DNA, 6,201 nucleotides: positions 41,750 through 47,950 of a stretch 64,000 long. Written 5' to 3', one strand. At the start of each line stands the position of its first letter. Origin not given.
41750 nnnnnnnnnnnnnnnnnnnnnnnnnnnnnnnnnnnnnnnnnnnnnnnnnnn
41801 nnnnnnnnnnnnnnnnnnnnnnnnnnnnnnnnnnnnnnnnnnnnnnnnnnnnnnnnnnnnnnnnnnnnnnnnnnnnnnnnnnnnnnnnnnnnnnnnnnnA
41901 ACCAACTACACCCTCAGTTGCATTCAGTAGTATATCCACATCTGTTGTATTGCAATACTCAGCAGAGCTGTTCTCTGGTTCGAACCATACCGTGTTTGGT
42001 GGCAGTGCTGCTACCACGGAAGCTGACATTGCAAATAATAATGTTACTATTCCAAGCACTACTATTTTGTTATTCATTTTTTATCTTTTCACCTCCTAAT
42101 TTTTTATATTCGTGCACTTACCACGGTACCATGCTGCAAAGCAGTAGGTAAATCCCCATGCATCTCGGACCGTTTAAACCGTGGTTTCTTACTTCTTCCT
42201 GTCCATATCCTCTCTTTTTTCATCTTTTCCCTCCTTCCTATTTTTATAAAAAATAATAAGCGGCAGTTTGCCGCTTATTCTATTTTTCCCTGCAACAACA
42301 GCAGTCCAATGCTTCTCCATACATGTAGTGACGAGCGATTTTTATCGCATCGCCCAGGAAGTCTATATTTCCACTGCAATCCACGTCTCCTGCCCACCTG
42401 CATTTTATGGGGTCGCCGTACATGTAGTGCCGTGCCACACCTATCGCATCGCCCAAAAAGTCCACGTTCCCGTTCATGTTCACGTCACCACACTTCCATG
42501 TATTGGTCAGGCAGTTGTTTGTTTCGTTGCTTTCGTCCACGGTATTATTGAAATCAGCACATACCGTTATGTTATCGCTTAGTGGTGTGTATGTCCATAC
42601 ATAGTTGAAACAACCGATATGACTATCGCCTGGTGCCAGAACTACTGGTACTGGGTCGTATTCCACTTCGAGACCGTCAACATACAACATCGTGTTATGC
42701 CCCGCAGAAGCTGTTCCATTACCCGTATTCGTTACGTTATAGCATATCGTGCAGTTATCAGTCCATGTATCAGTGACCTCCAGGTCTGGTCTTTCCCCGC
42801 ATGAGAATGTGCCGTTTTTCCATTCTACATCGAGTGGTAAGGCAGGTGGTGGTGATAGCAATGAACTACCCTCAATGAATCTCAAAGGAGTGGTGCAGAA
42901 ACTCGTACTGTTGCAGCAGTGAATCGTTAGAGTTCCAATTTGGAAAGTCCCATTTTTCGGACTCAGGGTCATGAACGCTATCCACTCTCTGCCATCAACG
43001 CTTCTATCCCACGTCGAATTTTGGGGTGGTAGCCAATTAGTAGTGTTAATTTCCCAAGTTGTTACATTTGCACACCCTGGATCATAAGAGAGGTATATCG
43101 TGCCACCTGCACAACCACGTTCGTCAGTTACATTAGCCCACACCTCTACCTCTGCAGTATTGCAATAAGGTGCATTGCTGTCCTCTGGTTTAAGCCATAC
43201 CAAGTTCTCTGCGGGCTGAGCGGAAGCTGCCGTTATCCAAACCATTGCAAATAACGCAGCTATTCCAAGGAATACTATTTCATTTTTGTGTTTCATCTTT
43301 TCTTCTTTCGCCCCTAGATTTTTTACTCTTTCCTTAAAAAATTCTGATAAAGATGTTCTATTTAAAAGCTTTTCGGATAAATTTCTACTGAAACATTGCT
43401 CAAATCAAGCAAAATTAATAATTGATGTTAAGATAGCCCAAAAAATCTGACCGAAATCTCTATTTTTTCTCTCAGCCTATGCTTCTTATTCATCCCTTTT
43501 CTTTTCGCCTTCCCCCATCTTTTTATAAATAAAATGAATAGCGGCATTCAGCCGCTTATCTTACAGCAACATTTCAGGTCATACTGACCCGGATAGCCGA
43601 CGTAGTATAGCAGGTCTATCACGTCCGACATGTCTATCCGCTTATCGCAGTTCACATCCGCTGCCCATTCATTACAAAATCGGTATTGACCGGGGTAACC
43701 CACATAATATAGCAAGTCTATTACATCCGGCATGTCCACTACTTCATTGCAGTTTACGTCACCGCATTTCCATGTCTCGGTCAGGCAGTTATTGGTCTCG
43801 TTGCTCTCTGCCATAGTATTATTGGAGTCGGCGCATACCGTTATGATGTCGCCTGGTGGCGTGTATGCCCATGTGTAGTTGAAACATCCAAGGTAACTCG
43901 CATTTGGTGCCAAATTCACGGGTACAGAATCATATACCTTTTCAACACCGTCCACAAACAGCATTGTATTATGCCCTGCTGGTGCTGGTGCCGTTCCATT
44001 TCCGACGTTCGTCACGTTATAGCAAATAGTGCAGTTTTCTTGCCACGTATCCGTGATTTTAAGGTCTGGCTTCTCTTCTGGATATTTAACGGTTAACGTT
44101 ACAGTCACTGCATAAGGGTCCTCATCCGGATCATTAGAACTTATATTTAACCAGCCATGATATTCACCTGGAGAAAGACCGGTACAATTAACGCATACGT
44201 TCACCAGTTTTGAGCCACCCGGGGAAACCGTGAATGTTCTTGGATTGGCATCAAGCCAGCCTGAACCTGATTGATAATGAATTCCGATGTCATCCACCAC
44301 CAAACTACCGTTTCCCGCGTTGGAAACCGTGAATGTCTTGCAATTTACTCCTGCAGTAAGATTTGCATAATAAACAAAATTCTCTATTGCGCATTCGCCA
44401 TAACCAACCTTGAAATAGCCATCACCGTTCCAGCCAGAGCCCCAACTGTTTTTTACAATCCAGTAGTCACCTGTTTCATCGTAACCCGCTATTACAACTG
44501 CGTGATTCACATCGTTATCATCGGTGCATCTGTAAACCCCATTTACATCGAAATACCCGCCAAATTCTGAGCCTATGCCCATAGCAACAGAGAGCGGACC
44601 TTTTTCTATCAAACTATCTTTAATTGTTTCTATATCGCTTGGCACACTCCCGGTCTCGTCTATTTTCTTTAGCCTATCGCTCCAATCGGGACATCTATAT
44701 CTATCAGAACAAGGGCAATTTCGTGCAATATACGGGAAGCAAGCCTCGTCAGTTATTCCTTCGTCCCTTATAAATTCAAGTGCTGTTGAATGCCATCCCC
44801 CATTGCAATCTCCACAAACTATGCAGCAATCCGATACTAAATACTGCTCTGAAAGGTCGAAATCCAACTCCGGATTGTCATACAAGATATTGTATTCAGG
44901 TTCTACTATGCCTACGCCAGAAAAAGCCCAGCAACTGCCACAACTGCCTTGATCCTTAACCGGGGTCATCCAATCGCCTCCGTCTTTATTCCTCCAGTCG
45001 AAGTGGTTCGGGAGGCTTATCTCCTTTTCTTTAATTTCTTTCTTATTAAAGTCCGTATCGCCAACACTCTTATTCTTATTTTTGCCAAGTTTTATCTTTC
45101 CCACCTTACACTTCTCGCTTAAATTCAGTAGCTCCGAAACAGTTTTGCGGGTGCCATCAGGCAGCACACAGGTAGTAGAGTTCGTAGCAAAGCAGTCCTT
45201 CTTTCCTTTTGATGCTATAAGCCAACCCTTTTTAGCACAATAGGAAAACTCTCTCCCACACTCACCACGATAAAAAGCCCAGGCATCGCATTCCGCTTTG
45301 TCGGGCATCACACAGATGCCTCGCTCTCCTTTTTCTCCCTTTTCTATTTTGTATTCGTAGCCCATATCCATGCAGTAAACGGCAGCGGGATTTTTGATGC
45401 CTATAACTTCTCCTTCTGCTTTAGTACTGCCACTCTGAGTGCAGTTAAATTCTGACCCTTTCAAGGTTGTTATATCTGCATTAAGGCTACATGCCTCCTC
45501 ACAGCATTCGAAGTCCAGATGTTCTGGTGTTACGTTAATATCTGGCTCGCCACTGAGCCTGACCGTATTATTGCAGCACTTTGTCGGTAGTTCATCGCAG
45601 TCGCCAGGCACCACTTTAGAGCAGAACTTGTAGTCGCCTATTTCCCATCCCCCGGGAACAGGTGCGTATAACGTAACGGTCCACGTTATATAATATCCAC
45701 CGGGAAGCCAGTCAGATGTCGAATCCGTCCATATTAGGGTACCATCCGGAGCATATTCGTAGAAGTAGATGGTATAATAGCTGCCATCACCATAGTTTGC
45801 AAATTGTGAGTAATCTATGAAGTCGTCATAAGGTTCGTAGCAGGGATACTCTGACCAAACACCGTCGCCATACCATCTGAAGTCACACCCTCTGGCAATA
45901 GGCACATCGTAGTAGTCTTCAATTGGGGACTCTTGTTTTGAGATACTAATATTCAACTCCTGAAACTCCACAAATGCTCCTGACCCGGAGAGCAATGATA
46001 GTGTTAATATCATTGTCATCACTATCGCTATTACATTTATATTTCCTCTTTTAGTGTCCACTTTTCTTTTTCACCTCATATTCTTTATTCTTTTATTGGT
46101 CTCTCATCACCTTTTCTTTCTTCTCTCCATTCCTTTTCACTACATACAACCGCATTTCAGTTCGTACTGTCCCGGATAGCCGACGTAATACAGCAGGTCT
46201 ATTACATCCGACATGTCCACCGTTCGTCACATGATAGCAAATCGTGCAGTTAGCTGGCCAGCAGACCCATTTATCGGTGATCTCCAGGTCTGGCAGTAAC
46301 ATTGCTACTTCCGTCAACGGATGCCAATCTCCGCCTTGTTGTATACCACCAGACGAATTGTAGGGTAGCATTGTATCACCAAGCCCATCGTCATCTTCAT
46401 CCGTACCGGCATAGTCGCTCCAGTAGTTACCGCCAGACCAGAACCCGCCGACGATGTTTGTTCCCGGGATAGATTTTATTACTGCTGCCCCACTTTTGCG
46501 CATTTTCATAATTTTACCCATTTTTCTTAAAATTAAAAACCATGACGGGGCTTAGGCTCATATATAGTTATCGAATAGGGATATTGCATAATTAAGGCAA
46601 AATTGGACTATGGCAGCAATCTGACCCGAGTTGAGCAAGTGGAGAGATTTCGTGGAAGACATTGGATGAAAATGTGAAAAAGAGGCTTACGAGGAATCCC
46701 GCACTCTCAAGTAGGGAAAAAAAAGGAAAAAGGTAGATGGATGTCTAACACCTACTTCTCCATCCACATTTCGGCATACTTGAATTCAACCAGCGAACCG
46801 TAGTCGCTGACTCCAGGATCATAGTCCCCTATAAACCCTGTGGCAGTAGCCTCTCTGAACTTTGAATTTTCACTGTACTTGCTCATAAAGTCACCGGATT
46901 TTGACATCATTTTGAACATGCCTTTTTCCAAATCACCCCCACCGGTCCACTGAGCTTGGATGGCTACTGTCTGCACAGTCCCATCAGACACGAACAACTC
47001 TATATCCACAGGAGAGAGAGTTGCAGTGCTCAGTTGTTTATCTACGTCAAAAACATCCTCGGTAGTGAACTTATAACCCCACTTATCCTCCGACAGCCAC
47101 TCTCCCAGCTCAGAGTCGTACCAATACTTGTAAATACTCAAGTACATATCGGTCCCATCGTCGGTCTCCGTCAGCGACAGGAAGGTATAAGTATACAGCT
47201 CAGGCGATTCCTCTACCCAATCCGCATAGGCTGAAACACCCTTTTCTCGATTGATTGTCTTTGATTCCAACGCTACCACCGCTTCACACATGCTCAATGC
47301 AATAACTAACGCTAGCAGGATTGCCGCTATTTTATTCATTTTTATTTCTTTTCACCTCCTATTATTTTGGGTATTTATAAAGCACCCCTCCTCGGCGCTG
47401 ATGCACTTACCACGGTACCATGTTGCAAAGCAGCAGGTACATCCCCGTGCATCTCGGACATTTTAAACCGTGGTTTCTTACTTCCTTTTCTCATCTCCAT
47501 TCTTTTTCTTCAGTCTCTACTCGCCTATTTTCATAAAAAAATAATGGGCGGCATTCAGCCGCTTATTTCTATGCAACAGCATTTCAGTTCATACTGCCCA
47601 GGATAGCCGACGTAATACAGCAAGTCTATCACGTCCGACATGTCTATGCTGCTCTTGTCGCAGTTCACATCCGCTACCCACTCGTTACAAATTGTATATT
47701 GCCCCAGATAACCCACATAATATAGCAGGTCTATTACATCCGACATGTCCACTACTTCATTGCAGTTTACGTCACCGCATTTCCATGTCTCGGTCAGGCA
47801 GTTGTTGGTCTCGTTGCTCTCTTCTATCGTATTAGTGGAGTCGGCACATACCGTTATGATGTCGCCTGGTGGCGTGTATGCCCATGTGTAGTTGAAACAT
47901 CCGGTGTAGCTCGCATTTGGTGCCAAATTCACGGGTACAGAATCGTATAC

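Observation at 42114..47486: Conserved ~83-nt structured leader shared by two otherwise unrelated surface-protein genes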

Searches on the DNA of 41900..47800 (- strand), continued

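Call 61: search_with_rna_model(model_id=R1, source=window, filters=off, max_evalue=10)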
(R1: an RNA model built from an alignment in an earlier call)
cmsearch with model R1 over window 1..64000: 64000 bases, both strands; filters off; matches with E-value up to 10: 7.
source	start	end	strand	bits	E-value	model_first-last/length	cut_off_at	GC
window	47396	47481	-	90.4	7.4e-20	1-102/102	no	0.5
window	42107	42192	-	84.8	1.8e-18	1-102/102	no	0.48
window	36863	36924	-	13.4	0.74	20-81/102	no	0.35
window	37689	37773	+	10.8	3.2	1-102/102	no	0.26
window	17917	17948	-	9.3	7.9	1-102/102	no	0.5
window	53247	53277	+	9.2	8.3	48-78/102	no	0.29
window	27167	27242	+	9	9.3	1-102/102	no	0.3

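Call 70: search_rna_families(source=window, start=42085, end=42215, threshold=evalue, max_evalue=10, show_alignments=2)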
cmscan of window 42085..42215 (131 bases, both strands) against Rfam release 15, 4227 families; matches with E-value up to 10: 1.
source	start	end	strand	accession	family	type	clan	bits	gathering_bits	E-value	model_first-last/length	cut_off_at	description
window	42186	42215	+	RF00705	mir-202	Gene; miRNA;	-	12.1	51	2.9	1-31/76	3'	mir-202 microRNA precursor family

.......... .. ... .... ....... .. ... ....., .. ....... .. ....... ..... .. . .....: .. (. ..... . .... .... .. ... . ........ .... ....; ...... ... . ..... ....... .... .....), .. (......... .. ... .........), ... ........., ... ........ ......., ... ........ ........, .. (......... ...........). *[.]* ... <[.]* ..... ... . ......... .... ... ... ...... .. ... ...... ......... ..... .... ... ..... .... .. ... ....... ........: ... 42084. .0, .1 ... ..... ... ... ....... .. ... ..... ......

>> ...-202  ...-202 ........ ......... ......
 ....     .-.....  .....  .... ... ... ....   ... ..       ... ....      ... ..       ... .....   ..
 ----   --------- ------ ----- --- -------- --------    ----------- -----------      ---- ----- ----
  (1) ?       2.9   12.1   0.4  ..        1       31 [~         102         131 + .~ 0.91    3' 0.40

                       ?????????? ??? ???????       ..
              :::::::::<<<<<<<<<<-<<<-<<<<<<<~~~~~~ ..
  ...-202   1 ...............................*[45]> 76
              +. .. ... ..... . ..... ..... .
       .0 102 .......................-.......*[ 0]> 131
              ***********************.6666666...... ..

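Call 88: search_with_rna_model(model_id=R1, sources=[L045, L046, L047, L048, L049], max_evalue=5, show_alignments=4)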
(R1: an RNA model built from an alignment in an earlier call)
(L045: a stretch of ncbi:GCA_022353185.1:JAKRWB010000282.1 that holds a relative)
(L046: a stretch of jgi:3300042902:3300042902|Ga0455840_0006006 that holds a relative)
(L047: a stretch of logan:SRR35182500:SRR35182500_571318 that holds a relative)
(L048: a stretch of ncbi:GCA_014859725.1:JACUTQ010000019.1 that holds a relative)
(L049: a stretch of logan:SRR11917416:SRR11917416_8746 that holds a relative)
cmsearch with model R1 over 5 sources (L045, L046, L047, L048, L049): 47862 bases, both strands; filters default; matches with E-value up to 5: 1.
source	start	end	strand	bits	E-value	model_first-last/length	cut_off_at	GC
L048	11420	11455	-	12.1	1.2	1-102/102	no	0.53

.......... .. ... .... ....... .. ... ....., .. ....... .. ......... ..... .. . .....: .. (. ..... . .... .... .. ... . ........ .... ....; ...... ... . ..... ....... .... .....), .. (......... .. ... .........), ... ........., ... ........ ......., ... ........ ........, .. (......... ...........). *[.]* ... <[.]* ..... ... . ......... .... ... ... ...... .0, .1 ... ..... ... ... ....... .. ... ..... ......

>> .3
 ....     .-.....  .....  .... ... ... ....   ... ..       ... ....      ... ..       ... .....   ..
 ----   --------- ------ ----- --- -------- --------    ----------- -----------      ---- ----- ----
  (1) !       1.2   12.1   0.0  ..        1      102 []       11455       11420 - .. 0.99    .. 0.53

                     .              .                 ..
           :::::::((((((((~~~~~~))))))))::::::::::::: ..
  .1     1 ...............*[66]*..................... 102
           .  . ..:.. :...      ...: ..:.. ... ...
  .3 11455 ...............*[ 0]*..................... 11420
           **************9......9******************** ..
